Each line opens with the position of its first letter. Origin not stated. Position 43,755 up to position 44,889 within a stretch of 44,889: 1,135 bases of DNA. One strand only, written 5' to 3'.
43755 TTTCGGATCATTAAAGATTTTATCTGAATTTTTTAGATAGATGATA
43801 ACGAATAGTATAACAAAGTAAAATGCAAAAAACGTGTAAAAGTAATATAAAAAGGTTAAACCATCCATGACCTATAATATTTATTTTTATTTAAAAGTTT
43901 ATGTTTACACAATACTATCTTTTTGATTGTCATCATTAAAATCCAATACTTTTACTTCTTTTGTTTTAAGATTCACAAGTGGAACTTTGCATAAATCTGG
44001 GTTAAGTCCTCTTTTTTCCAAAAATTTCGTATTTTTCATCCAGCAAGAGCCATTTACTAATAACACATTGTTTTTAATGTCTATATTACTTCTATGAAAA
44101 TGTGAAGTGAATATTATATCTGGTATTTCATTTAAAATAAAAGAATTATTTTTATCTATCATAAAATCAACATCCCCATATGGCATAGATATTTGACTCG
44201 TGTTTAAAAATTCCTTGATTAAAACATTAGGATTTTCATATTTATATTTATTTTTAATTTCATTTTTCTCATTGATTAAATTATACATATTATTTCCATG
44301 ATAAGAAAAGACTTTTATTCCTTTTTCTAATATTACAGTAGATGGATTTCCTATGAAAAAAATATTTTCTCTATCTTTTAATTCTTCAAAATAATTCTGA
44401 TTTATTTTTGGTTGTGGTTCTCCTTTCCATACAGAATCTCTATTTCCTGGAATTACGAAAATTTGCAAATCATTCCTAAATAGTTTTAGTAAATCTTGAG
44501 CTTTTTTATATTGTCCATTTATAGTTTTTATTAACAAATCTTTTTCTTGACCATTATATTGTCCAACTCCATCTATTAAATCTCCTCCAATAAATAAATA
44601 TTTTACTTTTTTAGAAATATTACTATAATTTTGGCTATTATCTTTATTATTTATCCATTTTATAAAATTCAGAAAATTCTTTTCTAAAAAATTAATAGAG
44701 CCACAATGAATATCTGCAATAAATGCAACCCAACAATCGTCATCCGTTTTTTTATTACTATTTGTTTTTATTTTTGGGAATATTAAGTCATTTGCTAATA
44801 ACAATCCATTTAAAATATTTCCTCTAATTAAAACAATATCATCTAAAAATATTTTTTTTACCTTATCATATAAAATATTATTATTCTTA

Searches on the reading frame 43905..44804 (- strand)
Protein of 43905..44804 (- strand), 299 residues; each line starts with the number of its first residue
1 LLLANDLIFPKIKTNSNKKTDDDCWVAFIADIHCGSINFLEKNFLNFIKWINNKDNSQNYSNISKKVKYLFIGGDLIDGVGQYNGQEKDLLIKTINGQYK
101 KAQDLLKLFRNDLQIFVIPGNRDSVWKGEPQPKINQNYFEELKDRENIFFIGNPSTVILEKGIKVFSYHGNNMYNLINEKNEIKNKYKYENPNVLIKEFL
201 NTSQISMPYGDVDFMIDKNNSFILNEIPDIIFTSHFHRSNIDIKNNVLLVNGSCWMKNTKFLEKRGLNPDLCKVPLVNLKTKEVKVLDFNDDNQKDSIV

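Call 51: search_protein_families(library=pfam, proteins=[window:43905-44804:-], max_evalue=0.001)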
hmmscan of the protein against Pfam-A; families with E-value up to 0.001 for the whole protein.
window:43905-44804:- (299 aa): 2 families
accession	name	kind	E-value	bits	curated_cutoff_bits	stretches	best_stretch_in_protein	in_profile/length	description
PF00149.33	Metallophos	-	7.4e-10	40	21.5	1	26-238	3-190/191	Calcineurin-like phosphoesterase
PF04042.21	DNA_pol_E_B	-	3.4e-08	33.6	29.1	1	92-235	56-203/210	DNA polymerase alpha/epsilon subunit B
